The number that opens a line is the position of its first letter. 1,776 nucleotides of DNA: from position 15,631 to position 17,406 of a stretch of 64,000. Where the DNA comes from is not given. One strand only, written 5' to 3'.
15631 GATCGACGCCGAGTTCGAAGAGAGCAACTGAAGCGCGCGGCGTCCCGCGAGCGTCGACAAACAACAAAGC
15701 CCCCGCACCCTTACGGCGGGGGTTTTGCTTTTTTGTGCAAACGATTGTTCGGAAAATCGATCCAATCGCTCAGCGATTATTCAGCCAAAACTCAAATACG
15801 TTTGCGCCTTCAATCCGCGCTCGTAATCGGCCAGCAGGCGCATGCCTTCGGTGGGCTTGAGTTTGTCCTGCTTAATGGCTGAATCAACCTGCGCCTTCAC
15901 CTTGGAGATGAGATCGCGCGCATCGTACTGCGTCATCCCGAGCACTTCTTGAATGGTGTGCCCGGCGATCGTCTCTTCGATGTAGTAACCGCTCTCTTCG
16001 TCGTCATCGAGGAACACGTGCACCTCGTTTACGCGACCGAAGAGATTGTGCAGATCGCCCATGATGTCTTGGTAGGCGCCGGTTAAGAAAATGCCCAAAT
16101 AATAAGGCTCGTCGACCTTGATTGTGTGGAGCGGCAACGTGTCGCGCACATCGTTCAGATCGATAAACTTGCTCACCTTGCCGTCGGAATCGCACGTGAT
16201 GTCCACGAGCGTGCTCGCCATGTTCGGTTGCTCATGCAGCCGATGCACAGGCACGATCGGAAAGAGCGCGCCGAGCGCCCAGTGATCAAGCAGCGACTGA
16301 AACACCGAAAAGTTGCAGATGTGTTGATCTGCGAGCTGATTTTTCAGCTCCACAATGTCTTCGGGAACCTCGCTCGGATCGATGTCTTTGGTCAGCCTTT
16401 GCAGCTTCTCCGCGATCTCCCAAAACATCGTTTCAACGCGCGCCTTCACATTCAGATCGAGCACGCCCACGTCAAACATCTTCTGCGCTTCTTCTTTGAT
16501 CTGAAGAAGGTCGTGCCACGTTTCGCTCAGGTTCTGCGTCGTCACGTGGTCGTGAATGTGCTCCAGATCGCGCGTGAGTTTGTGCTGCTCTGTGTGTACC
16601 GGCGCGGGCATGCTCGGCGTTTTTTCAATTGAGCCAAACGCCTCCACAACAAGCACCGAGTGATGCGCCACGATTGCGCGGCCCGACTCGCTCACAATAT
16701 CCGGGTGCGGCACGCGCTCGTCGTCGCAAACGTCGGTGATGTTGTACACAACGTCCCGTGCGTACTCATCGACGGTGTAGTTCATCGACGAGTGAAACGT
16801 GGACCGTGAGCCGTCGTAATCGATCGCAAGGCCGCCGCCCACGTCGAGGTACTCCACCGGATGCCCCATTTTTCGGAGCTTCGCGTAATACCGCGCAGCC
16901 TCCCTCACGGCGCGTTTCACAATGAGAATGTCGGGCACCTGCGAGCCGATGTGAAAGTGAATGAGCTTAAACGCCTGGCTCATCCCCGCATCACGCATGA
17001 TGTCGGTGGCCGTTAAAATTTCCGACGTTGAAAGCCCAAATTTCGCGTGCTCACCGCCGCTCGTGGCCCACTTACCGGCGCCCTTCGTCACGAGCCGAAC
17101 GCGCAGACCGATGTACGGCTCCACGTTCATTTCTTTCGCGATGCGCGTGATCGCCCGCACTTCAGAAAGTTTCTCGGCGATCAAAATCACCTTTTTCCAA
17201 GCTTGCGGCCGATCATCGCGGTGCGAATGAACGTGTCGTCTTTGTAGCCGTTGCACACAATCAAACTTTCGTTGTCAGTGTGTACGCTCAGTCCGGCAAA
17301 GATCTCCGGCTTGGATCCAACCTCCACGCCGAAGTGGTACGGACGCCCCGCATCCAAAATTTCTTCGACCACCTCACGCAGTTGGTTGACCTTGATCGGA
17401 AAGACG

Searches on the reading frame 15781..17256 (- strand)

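Call 96: search_protein_families(library=pfam, proteins=[window:15781-17256:-], max_evalue=0.0001)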
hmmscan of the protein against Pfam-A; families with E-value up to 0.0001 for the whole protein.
window:15781-17256:- (491 aa): 3 families
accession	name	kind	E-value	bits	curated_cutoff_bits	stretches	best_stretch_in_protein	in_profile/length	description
PF02784.22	Orn_Arg_deC_N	-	1.3e-26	93.9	23.4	1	24-197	86-247/247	Pyridoxal-dependent decarboxylase, pyridoxal binding domain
PF17810.6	Arg_decarb_HB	-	9.2e-18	64.8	23.3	1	223-301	3-79/84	Arginine decarboxylase helical bundle domain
PF17944.6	Arg_decarbox_C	-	1.8e-12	48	23.3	1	435-488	1-51/51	Arginine decarboxylase C-terminal helical extension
